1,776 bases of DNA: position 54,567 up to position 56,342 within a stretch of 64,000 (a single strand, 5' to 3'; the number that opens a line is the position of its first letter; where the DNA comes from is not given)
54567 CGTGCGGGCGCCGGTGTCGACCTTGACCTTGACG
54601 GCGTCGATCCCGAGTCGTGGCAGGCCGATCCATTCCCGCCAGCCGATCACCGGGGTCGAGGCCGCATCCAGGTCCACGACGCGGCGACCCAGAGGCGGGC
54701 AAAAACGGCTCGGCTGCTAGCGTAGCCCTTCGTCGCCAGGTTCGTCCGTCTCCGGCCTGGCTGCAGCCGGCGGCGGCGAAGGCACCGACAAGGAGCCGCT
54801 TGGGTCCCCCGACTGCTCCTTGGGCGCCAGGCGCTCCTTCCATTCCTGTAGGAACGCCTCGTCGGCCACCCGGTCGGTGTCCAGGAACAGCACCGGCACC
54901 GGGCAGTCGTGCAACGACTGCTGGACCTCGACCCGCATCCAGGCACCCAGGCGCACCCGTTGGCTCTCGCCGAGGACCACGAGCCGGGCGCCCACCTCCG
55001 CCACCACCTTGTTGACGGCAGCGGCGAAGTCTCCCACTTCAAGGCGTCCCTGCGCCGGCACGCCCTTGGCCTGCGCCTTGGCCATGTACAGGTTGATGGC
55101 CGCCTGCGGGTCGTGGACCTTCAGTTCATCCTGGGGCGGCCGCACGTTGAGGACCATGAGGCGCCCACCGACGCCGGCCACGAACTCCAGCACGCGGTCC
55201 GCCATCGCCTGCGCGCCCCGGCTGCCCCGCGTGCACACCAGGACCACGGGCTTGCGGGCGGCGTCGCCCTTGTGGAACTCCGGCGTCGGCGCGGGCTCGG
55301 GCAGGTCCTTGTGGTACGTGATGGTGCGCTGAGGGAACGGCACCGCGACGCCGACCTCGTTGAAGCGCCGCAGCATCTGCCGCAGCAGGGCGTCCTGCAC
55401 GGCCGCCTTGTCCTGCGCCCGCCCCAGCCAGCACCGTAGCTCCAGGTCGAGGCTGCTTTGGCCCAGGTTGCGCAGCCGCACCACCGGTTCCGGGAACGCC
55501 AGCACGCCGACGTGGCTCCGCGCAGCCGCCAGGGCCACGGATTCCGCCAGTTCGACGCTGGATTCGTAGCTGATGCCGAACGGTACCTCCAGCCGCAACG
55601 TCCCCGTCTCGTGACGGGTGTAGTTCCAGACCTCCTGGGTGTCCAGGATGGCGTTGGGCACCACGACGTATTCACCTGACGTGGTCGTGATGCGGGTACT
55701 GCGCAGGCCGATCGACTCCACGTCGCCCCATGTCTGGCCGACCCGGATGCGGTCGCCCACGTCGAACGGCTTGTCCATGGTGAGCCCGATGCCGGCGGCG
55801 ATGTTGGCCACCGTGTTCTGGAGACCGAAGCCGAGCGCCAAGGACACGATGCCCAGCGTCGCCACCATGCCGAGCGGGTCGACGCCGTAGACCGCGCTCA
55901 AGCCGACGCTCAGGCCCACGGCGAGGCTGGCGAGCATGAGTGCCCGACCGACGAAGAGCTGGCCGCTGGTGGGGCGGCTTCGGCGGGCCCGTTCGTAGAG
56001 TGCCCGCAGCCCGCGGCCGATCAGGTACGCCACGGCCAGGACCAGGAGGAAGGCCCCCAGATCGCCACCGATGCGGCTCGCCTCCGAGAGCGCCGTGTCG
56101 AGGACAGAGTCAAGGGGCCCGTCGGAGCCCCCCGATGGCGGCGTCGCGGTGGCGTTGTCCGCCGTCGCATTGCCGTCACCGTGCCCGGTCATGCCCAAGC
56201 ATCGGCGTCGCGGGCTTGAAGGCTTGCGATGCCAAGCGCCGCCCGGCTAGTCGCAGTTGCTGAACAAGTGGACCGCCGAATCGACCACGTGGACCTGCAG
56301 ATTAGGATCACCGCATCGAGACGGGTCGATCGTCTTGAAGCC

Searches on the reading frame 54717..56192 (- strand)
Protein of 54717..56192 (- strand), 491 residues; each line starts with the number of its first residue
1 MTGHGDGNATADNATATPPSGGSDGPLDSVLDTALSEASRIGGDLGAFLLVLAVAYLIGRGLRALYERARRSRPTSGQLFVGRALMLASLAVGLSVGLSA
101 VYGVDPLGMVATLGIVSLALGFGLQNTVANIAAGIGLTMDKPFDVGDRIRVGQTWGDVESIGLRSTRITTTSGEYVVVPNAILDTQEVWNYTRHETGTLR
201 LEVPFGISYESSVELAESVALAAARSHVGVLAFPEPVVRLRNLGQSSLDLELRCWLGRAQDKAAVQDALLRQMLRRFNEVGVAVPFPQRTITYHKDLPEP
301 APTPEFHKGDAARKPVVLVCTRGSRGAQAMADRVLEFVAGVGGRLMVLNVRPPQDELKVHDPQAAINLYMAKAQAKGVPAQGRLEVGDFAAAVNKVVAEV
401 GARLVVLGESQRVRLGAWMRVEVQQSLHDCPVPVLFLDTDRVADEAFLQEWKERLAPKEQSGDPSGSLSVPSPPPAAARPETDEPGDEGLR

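Call 89: search_protein_families(library=ncbifam, proteins=[window:54717-56192:-], max_evalue=1e-10)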
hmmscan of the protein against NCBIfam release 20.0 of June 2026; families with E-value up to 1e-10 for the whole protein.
window:54717-56192:- (491 aa): 5 families
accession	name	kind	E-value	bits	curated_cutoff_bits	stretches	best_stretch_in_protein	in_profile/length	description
NF008438.0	PRK11281.1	equivalog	4.4e-32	110.8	991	1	116-294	912-1089/1113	mechanosensitive channel MscK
NF007662.0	PRK10334.1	subfamily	3.9e-27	95.2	321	1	38-295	28-279/286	small-conductance mechanosensitive channel MscS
NF047602.1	MscsSHelicob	equivalog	2.5e-26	92.7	400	1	94-291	62-256/260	small-conductance mechanosensitive channel MscS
NF008180.0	PRK10929.1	equivalog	1.5e-17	62.8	809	1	109-289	905-1081/1109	miniconductance mechanosensitive channel MscM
NF047601.1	MscSThanab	equivalog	3.5e-16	59.5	500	1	100-292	86-275/280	small-conductance mechanosensitive channel MscS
